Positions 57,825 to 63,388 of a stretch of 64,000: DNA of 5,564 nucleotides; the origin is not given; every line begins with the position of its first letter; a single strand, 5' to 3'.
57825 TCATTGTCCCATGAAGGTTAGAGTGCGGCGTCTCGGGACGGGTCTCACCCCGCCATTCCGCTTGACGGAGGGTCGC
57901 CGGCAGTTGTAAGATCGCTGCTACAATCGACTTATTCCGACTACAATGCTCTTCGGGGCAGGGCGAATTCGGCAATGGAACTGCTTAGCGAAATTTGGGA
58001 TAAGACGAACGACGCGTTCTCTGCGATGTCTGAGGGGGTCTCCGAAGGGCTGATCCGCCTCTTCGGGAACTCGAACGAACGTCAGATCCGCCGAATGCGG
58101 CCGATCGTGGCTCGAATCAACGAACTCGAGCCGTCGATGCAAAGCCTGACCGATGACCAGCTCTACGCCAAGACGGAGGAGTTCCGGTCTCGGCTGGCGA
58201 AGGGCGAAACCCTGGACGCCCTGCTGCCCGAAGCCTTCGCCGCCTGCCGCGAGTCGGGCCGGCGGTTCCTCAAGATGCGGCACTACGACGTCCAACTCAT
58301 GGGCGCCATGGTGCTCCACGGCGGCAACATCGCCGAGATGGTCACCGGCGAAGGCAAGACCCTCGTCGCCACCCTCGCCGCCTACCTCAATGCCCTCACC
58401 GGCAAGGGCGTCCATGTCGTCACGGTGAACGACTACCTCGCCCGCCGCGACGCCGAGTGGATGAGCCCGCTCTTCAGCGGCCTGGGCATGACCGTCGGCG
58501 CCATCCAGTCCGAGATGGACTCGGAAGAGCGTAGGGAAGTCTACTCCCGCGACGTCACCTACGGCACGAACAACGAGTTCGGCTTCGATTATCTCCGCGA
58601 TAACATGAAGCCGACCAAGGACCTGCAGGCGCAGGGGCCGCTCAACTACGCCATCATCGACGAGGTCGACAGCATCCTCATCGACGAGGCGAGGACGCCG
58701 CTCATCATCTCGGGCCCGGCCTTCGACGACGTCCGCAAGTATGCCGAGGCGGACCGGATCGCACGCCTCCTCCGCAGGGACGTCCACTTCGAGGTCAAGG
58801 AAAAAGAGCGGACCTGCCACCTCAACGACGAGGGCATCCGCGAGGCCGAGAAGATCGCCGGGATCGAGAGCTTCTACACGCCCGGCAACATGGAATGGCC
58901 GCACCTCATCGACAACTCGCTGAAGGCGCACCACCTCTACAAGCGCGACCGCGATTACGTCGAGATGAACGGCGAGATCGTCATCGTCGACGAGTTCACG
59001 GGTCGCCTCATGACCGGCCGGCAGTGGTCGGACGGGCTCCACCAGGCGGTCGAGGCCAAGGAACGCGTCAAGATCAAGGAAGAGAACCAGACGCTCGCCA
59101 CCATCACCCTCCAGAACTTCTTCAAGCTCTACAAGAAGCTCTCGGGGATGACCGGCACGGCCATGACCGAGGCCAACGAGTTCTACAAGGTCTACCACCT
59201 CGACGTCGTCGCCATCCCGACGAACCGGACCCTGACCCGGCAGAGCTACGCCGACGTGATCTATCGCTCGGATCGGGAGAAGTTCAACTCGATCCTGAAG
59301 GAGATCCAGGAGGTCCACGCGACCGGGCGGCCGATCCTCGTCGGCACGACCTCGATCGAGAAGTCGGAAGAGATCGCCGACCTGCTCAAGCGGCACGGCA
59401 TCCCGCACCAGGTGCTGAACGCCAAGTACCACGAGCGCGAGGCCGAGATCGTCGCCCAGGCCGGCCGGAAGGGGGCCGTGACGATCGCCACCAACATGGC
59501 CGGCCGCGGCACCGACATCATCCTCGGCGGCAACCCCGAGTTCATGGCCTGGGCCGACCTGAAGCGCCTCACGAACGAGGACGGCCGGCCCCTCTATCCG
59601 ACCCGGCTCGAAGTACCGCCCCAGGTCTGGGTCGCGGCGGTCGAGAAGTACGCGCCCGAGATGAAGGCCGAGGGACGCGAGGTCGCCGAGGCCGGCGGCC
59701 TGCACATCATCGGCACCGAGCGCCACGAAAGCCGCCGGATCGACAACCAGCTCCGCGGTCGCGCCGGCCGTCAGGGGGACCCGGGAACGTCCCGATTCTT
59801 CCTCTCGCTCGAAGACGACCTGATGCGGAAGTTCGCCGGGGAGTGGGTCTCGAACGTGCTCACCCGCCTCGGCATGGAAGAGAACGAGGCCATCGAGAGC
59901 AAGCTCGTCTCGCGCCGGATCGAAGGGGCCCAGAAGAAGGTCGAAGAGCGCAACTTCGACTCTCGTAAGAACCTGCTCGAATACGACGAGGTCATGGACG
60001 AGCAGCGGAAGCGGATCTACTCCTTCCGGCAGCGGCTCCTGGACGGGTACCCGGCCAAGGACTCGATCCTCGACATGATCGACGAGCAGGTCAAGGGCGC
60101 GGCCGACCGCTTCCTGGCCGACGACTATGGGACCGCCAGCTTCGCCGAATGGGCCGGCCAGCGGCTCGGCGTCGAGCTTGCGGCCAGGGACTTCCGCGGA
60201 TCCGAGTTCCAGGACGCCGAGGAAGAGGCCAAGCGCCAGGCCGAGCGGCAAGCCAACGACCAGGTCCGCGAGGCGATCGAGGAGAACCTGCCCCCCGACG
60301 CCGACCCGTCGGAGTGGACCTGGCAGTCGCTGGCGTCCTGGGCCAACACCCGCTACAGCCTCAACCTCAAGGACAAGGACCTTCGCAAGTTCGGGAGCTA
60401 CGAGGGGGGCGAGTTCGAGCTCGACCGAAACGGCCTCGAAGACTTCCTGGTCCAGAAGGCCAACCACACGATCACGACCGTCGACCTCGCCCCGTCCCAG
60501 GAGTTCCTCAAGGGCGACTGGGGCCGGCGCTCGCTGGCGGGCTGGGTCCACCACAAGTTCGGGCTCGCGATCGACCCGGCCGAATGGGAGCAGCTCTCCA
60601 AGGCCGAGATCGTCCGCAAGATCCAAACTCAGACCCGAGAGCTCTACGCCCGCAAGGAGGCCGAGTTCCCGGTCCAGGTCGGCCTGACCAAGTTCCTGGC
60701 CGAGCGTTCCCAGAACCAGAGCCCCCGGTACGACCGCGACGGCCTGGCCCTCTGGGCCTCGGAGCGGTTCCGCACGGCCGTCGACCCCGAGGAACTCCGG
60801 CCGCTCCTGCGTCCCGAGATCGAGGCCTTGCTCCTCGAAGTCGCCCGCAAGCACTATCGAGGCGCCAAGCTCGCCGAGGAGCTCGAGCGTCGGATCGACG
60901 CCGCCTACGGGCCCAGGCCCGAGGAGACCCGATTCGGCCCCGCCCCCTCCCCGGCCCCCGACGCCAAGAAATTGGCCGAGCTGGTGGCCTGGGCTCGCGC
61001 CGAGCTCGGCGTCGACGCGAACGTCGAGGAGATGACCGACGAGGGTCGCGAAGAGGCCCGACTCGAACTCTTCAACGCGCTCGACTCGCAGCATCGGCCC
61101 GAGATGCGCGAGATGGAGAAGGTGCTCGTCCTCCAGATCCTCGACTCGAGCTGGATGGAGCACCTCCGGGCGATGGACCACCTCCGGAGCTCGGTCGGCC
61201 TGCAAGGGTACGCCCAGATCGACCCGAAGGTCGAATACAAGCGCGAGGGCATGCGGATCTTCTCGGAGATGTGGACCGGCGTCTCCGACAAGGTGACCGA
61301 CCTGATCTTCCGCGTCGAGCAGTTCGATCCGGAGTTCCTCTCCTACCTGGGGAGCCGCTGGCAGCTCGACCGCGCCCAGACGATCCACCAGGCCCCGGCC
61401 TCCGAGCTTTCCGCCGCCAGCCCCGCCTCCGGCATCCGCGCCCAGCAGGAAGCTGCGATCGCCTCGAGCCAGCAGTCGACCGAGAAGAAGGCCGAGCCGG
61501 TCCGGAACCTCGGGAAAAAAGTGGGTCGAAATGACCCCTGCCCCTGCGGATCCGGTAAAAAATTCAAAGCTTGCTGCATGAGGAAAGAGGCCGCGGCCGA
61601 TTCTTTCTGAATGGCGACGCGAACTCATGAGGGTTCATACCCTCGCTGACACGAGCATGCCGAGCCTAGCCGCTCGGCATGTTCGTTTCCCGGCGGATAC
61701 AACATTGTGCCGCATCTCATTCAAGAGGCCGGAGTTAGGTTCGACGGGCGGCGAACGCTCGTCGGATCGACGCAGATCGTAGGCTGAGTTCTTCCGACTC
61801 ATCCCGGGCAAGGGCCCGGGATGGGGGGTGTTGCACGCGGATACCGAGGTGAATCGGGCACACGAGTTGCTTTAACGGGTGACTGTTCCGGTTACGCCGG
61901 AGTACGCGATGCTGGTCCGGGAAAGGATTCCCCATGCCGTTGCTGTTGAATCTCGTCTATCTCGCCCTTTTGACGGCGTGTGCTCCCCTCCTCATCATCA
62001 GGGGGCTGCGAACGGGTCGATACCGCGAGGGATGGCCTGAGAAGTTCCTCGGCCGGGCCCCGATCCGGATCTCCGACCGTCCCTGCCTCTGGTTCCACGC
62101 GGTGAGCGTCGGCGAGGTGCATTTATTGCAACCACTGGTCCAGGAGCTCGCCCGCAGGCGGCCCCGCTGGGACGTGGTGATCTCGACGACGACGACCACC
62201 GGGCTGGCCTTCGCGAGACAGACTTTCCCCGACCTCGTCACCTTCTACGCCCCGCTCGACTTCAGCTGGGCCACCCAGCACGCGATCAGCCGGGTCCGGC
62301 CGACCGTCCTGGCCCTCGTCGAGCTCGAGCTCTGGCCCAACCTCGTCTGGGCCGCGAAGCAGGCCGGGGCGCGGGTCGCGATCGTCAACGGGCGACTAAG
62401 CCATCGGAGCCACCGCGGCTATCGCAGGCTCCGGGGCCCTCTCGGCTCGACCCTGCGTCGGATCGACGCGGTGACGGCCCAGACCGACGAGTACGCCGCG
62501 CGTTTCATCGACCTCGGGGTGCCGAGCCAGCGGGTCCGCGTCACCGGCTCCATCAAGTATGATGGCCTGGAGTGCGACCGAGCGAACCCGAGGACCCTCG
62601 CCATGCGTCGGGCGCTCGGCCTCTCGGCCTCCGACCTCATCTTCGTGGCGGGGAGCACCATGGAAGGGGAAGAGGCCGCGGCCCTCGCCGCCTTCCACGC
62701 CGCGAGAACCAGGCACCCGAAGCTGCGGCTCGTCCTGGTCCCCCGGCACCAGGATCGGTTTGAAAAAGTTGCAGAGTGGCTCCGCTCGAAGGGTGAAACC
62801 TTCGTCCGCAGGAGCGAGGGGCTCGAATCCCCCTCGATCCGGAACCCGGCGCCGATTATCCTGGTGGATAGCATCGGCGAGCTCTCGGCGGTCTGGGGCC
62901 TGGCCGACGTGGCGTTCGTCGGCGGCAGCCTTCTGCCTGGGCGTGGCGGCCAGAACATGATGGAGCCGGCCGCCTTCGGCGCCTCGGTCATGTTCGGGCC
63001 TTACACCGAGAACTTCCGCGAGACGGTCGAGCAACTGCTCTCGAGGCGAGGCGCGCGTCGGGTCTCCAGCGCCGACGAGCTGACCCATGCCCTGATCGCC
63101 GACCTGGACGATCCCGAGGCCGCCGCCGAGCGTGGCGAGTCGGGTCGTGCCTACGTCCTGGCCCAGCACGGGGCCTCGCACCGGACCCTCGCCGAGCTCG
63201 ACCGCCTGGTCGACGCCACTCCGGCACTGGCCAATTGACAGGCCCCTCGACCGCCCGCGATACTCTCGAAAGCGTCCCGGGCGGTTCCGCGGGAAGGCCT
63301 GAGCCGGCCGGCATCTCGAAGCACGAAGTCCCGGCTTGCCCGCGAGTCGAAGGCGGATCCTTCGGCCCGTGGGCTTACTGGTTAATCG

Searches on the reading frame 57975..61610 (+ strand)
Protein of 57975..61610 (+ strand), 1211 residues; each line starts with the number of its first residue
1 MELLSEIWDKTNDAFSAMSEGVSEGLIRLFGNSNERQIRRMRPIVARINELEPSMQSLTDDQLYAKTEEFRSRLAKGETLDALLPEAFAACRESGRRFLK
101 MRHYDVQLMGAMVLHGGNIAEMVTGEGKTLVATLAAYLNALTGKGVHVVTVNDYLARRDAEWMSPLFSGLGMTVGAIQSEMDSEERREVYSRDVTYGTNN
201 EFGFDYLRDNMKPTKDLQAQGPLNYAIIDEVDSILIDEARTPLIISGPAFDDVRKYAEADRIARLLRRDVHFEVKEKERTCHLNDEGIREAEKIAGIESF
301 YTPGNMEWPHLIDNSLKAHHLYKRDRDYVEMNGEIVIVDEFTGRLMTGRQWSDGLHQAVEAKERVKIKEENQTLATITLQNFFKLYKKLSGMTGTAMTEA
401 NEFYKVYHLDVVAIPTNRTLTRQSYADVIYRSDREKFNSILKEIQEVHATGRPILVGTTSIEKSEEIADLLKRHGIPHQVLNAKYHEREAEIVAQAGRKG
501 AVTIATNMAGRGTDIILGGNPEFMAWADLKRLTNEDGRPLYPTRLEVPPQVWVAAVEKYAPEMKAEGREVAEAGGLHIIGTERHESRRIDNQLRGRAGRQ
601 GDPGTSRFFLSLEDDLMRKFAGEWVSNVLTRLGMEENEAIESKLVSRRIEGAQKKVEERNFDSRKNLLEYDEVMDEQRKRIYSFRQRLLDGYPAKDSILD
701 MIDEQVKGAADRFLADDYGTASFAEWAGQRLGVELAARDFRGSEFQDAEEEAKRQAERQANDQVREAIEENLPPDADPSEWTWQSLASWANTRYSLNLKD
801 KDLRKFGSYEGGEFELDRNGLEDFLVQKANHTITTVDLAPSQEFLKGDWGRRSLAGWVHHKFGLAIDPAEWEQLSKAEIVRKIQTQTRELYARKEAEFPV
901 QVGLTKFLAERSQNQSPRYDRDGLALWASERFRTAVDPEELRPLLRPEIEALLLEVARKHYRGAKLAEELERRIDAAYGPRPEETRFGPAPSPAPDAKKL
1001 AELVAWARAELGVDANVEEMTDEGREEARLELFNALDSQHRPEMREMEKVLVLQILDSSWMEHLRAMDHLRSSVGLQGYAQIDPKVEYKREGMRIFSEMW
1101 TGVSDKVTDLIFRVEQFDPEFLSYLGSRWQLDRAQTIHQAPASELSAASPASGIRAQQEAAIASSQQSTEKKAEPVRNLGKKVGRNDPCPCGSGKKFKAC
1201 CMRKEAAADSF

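Call 51: search_protein_families(library=pfam, proteins=[window:57975-61610:+], max_evalue=0.0001)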
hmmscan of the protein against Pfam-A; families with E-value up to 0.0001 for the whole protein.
window:57975-61610:+ (1211 aa): 7 families
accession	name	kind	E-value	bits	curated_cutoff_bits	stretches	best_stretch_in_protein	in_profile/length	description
PF07517.20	SecA_DEAD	-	2.1e-128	428.1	24.6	1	28-403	3-289/290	SecA DEAD-like domain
PF21090.3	P-loop_SecA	-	3.6e-91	304.8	27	1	421-637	3-205/205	SecA P-loop domain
PF07516.18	SecA_SW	-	1.2e-56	192.4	26.7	2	996-1115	84-200/200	SecA Wing and Scaffold domain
PF01043.26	SecA_PP_bind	-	1.3e-37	129.2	23.5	1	253-360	3-110/110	SecA preprotein cross-linking domain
PF02810.21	SEC-C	-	6.9e-10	39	20.4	1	1185-1203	1-19/19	SEC-C motif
PF00270.35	DEAD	-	2.3e-05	24.6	26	1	119-235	18-130/167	DEAD/DEAH box helicase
PF00271.37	Helicase_C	-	8.9e-05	23.2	23.5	0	436-515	2-81/110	Helicase conserved C-terminal domain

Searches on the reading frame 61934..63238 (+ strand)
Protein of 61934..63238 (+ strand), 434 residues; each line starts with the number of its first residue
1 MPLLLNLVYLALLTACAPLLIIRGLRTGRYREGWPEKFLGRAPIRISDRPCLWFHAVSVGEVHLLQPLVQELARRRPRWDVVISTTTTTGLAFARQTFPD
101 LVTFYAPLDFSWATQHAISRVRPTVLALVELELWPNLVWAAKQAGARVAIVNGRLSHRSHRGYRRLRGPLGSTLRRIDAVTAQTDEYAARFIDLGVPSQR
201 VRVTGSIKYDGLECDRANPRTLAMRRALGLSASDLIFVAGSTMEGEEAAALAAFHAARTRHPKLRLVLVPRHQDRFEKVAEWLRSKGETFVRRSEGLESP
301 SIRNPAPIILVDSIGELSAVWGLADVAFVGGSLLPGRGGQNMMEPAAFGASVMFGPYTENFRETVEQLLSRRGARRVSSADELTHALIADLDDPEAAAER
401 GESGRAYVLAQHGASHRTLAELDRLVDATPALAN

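Call 51: search_protein_families(library=pfam, proteins=[window:61934-63238:+], max_evalue=0.0001)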
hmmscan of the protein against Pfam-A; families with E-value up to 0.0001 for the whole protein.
window:61934-63238:+ (434 aa): 1 family
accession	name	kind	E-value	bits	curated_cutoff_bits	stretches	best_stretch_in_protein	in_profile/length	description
PF04413.22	Glycos_transf_N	-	2.8e-57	193.6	23.9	1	34-210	3-178/179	3-Deoxy-D-manno-octulosonic-acid transferase (kdotransferase)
